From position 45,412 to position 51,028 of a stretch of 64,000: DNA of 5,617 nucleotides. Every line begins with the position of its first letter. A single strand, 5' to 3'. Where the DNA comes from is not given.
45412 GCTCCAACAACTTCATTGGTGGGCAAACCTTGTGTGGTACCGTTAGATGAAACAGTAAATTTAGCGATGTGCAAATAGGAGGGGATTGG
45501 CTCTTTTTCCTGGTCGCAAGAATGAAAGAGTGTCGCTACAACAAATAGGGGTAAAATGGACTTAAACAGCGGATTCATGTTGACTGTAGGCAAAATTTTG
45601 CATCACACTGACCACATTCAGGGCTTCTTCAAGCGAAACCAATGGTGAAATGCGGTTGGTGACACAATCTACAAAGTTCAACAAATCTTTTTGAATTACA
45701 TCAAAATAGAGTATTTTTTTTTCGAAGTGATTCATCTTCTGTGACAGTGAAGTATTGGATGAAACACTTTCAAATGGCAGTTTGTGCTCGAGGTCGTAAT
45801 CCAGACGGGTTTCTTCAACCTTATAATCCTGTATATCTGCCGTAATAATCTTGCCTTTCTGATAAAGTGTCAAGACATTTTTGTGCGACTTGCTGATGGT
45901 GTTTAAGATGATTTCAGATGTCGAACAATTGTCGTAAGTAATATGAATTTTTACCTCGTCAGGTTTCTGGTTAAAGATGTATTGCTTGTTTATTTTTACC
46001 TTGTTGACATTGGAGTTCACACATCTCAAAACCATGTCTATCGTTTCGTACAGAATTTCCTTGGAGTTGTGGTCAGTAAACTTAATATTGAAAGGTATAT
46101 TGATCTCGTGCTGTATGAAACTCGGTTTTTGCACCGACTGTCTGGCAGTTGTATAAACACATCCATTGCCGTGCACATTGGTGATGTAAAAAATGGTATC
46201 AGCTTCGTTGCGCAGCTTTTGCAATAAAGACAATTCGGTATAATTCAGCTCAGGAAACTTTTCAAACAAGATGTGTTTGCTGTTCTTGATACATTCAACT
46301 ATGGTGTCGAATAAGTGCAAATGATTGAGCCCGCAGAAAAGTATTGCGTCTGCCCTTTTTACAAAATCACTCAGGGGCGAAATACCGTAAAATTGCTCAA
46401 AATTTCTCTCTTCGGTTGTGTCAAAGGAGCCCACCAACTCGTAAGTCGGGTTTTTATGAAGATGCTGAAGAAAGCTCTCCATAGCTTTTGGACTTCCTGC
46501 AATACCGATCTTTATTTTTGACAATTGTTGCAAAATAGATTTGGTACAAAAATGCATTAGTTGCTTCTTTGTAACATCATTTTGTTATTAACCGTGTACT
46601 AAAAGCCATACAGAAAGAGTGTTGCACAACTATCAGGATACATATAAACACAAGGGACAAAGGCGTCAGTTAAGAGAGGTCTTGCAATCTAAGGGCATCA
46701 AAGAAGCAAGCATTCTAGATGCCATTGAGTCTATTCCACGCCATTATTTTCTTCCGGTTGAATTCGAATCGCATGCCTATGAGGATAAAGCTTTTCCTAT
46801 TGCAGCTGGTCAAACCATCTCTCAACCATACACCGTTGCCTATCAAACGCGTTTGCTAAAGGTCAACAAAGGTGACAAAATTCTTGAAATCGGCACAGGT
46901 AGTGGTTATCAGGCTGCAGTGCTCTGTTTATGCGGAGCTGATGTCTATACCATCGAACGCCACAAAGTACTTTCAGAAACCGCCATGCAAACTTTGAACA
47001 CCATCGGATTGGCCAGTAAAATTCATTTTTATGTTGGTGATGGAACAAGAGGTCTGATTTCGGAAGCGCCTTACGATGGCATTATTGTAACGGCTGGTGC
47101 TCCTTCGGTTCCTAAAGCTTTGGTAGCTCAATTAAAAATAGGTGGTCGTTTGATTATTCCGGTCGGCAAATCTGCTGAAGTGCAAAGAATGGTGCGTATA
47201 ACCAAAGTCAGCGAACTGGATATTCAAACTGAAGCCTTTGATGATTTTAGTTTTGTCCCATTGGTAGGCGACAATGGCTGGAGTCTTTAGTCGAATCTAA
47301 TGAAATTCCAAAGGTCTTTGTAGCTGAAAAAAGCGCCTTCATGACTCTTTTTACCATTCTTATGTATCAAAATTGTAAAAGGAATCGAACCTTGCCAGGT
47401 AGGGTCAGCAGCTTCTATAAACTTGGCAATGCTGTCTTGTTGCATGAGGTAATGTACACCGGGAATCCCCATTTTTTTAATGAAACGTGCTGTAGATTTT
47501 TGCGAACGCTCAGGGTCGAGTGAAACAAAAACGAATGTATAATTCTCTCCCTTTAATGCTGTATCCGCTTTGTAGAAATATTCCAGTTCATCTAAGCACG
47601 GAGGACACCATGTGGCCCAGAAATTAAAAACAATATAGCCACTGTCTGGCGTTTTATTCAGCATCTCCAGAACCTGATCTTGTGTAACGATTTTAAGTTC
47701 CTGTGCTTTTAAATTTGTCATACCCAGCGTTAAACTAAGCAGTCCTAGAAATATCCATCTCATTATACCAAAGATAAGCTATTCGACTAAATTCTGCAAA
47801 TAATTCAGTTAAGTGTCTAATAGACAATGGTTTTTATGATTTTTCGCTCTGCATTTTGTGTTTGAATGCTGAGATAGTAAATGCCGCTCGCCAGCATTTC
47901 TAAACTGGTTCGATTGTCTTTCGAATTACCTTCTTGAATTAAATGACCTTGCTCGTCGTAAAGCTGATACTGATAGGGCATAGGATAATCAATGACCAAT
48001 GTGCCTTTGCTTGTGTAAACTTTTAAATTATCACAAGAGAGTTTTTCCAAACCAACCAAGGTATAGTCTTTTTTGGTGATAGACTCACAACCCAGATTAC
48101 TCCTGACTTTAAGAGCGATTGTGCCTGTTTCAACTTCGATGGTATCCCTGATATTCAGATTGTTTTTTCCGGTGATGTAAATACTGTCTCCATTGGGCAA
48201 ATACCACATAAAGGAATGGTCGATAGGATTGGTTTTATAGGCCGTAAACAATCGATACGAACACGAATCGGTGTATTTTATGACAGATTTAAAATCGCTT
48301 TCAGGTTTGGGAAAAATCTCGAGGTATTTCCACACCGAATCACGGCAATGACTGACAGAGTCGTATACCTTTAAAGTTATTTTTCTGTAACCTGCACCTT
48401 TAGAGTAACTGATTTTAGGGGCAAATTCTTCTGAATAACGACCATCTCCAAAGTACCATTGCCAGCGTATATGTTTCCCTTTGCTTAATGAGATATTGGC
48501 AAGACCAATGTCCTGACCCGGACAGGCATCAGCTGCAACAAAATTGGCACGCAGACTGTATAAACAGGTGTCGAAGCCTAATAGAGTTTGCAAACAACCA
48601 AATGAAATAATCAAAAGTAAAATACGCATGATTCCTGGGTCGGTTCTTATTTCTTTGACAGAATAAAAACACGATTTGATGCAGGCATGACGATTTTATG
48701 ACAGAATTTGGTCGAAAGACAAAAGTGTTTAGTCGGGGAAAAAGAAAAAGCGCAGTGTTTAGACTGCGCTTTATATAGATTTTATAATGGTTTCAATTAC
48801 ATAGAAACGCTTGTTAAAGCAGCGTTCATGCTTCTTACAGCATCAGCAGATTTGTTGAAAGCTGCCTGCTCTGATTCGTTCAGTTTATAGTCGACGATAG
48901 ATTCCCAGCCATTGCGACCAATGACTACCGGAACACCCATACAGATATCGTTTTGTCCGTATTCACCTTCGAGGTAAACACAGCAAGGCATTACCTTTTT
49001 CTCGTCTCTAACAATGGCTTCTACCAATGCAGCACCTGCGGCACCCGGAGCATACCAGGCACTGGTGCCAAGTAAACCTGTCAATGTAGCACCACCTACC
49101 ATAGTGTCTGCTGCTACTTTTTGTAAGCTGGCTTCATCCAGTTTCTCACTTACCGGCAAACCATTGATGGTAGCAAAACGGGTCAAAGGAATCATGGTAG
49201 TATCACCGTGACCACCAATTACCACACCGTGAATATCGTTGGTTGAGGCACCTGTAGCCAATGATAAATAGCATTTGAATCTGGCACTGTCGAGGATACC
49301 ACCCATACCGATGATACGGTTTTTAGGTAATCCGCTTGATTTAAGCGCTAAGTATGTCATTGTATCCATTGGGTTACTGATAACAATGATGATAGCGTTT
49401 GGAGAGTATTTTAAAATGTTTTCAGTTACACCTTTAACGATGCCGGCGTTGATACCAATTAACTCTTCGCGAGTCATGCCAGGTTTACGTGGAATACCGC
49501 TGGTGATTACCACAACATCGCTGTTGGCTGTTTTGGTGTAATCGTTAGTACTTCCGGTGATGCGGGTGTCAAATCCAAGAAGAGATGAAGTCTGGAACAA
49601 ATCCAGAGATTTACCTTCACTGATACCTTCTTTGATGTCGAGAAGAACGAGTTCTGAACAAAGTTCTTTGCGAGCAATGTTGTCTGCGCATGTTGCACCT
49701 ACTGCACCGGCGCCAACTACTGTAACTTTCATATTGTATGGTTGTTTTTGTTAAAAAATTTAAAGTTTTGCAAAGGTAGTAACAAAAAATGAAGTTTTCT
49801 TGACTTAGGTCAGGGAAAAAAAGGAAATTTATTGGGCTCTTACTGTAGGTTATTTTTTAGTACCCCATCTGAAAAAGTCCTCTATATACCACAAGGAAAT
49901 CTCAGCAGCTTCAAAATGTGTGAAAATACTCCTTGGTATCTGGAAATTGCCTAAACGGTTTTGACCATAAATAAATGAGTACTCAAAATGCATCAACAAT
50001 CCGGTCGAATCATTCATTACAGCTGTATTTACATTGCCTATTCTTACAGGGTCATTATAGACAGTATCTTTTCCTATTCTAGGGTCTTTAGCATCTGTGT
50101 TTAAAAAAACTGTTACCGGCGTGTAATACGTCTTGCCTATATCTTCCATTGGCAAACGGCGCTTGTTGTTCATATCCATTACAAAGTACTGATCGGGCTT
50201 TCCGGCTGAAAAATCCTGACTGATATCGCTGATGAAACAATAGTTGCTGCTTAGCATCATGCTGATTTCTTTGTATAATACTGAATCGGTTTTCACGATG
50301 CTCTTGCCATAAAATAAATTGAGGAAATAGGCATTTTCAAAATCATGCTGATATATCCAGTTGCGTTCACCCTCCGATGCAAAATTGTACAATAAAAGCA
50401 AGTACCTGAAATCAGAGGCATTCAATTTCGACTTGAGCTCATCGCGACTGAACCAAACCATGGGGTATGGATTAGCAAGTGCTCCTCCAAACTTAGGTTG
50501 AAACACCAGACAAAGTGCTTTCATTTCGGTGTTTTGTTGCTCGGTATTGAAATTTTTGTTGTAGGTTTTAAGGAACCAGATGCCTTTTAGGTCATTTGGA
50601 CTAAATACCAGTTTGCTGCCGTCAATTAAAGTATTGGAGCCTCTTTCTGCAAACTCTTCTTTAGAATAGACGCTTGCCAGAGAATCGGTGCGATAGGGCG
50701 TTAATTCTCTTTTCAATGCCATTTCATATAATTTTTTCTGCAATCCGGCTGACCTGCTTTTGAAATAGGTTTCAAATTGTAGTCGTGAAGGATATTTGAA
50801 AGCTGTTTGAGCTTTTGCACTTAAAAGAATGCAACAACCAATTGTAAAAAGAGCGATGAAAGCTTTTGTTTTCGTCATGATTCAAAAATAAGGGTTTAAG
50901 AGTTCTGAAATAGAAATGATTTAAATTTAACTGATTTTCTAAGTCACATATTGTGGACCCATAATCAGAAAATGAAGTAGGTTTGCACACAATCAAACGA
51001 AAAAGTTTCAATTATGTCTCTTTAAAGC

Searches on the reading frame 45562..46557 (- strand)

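Call 68: search_protein_families(library=pfam, proteins=[window:45562-46557:-])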
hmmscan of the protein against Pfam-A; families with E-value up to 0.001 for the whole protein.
window:45562-46557:- (331 aa): 1 family
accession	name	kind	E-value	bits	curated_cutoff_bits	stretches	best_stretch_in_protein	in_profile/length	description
PF01408.29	GFO_IDH_MocA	-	0.00018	22.6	24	1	15-123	1-116/120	Oxidoreductase family, NAD-binding Rossmann fold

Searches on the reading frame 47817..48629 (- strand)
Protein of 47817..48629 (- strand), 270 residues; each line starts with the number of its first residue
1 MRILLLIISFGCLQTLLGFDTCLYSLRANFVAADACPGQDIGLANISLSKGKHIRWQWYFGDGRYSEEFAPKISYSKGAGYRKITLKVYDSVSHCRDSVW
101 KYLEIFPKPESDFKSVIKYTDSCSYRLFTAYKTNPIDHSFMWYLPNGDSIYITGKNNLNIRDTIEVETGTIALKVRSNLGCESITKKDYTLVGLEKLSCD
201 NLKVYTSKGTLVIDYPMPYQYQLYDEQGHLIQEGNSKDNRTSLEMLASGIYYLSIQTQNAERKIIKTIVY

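Call 69: search_protein_families(library=pfam, proteins=[window:47817-48629:-])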
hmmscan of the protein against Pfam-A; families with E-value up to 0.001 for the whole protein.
window:47817-48629:- (270 aa): 3 families
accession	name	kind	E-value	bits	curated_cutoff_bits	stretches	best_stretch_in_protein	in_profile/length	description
PF18962.6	Por_Secre_tail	-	0.00013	22.7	27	1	219-265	22-74/75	Secretion system C-terminal sorting domain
PF00801.26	PKD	-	0.00025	21.4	23.5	0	46-95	21-72/80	PKD domain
PF18911.6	PKD_4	-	0.00081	19.8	27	0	46-92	27-72/85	PKD domain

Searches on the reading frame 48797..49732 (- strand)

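Call 69: search_protein_families(library=pfam, proteins=[window:48797-49732:-])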
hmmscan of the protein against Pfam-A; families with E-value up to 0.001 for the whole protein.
window:48797-49732:- (311 aa): 3 families
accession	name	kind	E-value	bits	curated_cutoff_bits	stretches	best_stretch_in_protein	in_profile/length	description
PF00056.29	Ldh_1_N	-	1.3e-44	152.1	27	1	1-142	1-141/141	lactate/malate dehydrogenase, NAD binding domain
PF02866.23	Ldh_1_C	-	2.9e-26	92.9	22.6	1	147-300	3-164/174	lactate/malate dehydrogenase, alpha/beta C-terminal domain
PF02056.22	Glyco_hydro_4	-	0.00099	19.2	23.2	0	101-142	126-165/183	Family 4 glycosyl hydrolase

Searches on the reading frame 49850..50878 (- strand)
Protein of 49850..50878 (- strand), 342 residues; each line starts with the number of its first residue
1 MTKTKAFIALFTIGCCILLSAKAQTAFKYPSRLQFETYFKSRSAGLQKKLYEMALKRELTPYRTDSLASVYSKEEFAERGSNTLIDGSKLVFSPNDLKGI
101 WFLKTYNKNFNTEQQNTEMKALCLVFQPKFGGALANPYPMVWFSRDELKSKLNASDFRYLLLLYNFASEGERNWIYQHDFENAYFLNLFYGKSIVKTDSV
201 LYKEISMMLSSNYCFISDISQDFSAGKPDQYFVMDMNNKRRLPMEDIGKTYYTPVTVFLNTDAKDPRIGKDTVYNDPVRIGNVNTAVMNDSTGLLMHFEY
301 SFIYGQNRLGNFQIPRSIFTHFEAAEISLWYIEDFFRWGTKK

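Call 69: search_protein_families(library=pfam, proteins=[window:49850-50878:-])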
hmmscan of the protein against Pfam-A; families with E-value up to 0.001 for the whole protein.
window:49850-50878:- (342 aa): 1 family
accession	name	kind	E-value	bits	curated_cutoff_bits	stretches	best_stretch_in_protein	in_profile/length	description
PF19841.4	GldN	-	4.7e-06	26.9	23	1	38-208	28-197/228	Gliding motility associated protein GldN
